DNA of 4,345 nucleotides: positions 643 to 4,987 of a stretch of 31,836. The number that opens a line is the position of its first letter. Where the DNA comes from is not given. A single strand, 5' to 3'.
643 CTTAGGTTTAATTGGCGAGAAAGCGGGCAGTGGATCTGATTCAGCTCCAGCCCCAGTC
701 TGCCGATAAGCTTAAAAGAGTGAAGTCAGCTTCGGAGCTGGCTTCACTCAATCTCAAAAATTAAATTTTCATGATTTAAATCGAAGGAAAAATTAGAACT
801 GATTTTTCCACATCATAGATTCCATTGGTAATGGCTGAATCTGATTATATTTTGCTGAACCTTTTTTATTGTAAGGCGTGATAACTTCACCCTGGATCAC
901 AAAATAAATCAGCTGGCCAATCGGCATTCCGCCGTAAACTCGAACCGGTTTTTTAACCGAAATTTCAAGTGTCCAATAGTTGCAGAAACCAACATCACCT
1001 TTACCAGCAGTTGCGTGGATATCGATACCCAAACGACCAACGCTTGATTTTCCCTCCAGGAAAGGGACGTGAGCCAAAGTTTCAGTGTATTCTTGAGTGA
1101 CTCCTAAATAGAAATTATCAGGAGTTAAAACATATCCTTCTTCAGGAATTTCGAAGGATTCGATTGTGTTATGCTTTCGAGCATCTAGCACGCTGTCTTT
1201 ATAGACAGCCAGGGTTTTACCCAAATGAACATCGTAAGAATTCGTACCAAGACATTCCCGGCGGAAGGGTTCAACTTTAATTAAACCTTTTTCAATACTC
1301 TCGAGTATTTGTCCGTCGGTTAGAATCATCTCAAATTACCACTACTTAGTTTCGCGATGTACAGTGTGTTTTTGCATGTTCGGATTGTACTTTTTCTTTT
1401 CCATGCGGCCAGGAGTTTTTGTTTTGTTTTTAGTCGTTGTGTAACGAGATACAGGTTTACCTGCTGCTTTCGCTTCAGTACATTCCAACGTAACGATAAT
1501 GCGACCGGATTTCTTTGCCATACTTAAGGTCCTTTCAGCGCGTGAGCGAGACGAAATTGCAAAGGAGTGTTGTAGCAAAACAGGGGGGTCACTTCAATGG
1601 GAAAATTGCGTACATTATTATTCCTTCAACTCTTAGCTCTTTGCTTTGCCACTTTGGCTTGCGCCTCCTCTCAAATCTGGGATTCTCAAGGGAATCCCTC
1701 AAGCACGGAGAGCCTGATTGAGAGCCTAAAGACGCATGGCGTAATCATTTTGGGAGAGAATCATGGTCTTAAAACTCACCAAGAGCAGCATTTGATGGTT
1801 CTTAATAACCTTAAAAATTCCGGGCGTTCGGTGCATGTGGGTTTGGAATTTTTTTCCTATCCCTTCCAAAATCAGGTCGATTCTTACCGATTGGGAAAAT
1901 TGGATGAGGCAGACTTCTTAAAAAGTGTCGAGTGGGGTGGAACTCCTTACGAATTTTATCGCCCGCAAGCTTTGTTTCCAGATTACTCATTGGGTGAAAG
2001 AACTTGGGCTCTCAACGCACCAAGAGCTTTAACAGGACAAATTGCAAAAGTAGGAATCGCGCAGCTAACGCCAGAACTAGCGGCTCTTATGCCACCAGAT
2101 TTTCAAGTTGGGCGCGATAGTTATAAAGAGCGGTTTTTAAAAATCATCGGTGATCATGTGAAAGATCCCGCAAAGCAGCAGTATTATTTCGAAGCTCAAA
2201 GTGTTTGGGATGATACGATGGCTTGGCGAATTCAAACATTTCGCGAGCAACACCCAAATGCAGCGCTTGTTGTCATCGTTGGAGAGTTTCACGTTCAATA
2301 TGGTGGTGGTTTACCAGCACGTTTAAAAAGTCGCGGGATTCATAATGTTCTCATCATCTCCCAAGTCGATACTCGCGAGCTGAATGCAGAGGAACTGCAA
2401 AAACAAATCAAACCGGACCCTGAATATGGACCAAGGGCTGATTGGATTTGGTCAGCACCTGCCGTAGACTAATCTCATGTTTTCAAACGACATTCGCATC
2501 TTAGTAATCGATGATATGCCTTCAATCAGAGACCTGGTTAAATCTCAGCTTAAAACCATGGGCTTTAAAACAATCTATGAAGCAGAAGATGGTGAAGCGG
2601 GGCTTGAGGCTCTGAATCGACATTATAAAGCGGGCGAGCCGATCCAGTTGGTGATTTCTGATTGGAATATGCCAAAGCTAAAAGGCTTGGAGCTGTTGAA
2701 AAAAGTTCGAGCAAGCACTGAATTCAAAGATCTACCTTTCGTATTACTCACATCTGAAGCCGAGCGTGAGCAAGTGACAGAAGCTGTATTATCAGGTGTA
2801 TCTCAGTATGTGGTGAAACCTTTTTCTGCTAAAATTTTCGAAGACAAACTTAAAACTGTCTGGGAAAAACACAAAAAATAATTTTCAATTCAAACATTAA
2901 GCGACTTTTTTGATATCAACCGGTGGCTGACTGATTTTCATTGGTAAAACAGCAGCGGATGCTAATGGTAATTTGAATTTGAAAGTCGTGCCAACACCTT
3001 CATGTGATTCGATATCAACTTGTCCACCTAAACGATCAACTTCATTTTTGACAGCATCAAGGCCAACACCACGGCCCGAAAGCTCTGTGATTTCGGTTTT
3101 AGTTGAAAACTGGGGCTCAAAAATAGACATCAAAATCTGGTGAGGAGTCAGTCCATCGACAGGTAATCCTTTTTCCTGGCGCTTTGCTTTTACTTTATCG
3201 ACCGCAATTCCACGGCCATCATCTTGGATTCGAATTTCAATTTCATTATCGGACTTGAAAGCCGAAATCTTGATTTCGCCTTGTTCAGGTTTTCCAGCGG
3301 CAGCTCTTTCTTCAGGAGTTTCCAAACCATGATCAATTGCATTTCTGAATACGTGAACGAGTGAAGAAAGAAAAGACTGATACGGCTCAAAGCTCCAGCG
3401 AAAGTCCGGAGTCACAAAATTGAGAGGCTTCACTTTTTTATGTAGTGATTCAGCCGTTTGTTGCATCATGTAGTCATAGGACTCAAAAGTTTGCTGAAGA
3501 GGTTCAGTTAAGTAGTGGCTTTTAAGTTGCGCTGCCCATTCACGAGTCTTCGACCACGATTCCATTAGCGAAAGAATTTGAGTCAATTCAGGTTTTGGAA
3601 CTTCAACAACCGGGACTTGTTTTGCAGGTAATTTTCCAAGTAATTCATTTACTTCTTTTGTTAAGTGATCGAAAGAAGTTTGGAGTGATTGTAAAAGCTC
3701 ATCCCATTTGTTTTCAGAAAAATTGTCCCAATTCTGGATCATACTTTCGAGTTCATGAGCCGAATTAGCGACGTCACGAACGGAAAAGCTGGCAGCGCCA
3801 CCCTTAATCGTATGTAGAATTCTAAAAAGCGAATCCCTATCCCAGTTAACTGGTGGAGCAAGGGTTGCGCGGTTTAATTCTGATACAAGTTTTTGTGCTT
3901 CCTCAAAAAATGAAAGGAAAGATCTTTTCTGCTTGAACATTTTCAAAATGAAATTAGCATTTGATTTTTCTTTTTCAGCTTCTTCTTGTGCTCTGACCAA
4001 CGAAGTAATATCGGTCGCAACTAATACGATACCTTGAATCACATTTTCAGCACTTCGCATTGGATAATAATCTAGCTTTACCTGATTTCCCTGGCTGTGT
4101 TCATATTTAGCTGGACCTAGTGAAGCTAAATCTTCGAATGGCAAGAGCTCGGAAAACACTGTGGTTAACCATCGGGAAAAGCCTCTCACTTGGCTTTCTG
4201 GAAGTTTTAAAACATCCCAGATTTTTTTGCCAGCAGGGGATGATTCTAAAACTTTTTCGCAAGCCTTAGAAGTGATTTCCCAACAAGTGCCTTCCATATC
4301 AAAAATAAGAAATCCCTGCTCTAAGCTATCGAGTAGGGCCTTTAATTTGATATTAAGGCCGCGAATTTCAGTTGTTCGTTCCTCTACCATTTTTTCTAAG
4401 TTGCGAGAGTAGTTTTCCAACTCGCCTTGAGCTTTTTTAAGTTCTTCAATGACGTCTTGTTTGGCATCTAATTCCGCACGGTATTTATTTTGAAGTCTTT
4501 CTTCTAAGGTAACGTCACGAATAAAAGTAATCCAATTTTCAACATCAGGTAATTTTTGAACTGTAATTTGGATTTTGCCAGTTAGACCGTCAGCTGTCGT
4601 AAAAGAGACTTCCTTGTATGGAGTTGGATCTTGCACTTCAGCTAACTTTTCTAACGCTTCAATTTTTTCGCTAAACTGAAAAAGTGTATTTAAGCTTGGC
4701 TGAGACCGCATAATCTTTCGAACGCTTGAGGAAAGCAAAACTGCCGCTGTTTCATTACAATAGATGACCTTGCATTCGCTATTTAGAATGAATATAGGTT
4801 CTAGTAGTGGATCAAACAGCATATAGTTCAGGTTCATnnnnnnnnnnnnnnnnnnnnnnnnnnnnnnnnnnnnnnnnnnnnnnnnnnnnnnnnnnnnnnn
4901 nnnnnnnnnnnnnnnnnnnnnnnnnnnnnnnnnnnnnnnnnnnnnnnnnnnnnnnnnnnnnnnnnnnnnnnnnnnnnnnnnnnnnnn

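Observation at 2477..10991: Six-gene divergent signalling island combining His-Asp relay, Ser partner-switching and possible c-di-GMP input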

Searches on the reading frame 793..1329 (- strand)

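Call 3: search_protein_families(library=pfam, proteins=[window:793-1329:-], max_evalue=0.01)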
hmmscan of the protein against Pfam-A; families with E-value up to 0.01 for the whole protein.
window:793-1329:- (178 aa): 1 family
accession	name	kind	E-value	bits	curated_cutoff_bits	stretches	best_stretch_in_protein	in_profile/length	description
PF22769.1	DCD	-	7.1e-35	120.8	27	1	2-143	1-151/153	dCTP deaminase-like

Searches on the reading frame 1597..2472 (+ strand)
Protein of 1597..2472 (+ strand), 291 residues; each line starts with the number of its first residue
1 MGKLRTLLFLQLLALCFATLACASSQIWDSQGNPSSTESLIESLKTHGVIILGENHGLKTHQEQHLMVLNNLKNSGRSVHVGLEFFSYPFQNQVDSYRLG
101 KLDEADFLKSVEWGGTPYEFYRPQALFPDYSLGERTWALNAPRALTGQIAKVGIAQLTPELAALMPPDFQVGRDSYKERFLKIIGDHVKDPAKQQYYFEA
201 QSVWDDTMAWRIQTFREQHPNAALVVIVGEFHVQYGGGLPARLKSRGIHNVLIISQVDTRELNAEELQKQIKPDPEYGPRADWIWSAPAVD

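Call 3: search_protein_families(library=pfam, proteins=[window:1597-2472:+], max_evalue=0.01)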
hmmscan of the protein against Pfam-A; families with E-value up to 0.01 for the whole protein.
window:1597-2472:+ (291 aa): 1 family
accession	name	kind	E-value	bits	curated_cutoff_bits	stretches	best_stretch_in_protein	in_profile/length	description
PF04187.18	Cofac_haem_bdg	-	3.2e-43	148.6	27.7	1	40-243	1-213/213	Haem-binding uptake, Tiki superfamily, ChaN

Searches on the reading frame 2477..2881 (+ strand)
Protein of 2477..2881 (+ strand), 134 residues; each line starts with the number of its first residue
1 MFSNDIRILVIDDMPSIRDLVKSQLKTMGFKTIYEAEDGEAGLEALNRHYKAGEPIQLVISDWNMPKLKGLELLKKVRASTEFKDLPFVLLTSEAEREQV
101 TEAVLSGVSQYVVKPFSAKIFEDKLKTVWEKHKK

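Call 3: search_protein_families(library=pfam, proteins=[window:2477-2881:+], max_evalue=0.01)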
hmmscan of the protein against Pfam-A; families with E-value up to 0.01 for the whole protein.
window:2477-2881:+ (134 aa): 1 family
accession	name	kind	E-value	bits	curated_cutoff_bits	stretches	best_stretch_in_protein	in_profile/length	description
PF00072.30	Response_reg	-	5.2e-22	78.6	30.2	1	8-120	1-105/111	Response regulator receiver domain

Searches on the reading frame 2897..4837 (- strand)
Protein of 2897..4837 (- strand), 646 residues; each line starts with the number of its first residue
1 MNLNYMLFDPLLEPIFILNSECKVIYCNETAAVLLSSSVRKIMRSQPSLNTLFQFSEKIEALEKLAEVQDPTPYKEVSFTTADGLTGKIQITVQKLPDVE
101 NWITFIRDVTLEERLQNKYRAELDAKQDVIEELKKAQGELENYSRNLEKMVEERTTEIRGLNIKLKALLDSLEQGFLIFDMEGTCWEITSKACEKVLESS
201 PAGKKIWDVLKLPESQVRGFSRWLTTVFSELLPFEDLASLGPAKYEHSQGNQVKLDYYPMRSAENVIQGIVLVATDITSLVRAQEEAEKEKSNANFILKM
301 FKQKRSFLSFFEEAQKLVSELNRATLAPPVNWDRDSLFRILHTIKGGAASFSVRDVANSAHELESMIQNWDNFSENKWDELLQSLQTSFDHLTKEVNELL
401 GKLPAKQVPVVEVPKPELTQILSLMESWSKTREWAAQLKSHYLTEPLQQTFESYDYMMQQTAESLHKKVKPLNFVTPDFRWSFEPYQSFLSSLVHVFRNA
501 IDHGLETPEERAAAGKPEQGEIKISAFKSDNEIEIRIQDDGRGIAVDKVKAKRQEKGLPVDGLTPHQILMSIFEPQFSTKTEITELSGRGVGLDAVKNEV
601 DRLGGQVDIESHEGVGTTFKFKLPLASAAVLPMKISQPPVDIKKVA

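Call 3: search_protein_families(library=pfam, proteins=[window:2897-4837:-], max_evalue=0.01)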
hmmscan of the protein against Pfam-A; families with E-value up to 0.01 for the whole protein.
window:2897-4837:- (646 aa): 7 families
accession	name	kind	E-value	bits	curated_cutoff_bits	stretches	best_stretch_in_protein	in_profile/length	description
PF02518.31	HATPase_c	-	2.9e-21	76.4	26.4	1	492-626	5-110/111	Histidine kinase-, DNA gyrase B-, and HSP90-like ATPase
PF01627.28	Hpt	-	3.1e-13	50.2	24.6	1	309-388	5-77/84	Hpt domain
PF13426.13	PAS_9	-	2.9e-07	31.1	27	1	13-110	2-102/103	PAS domain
PF08448.16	PAS_4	-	1.6e-05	25.6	23.1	1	169-281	1-109/110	PAS fold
PF14501.12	HATPase_c_5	-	0.00023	21.4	22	1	493-614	6-93/102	GHKL domain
PF13188.13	PAS_8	-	0.00053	20.2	21.8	0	8-52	7-53/65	PAS domain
PF13596.12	PAS_10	-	0.0025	18.8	22.1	1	247-278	75-106/106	PAS domain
